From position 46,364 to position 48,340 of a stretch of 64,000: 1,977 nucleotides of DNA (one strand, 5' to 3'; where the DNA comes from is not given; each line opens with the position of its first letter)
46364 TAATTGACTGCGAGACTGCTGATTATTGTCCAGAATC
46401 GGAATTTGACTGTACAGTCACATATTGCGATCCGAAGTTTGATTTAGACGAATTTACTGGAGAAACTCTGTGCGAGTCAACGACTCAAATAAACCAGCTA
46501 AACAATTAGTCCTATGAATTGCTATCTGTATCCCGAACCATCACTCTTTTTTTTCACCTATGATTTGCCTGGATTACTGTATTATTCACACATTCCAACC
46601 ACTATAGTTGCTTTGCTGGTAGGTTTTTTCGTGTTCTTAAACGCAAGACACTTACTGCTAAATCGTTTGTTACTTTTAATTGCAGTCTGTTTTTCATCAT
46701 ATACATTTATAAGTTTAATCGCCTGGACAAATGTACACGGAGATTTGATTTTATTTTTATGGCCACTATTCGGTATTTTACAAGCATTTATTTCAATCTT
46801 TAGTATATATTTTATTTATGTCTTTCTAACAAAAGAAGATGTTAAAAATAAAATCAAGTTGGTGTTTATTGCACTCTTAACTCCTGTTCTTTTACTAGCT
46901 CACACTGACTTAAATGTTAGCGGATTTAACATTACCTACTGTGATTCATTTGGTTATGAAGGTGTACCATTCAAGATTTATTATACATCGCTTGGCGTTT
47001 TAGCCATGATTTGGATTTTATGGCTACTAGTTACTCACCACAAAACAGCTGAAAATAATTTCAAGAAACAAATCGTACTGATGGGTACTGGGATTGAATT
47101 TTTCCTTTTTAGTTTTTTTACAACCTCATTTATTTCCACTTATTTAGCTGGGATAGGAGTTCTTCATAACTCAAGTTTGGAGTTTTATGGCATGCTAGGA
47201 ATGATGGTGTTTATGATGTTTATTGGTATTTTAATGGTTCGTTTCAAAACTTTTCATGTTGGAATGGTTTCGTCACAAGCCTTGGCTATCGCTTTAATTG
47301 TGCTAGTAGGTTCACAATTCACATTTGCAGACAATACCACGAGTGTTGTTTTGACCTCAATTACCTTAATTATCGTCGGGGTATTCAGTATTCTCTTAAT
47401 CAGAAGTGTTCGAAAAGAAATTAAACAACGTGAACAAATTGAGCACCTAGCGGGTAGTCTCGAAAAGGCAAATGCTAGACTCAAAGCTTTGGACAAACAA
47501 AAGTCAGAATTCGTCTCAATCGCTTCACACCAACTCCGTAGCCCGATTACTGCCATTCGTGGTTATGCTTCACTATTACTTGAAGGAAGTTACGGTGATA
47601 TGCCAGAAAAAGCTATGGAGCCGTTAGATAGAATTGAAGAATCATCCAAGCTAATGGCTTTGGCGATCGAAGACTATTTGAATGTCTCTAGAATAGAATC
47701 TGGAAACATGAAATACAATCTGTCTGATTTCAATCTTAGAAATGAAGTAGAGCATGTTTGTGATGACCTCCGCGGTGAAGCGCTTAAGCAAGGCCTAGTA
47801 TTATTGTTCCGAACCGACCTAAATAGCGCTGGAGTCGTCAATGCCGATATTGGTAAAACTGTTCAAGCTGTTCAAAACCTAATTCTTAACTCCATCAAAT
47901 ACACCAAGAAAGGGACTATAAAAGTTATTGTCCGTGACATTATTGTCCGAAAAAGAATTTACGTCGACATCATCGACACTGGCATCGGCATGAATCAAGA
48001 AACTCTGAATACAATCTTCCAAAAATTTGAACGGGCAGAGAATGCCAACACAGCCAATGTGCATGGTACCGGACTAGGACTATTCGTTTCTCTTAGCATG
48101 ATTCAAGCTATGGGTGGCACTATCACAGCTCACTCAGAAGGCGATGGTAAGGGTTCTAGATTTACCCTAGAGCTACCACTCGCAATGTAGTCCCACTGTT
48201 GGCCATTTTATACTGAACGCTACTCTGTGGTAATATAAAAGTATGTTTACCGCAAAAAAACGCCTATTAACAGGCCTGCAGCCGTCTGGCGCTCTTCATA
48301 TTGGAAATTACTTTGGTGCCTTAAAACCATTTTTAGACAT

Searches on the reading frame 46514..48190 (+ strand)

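Call 44: search_protein_families(library=pfam, proteins=[window:46514-48190:+], max_evalue=0.001)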
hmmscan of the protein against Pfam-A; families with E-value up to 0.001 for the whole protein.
window:46514-48190:+ (558 aa): 2 families
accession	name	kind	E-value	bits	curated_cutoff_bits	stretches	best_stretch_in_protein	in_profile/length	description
PF02518.31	HATPase_c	-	2.5e-23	83.1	26.4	1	448-557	5-110/111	Histidine kinase-, DNA gyrase B-, and HSP90-like ATPase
PF00512.31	HisKA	-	2.3e-15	56.8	26.9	1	329-397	1-66/66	His Kinase A (phospho-acceptor) domain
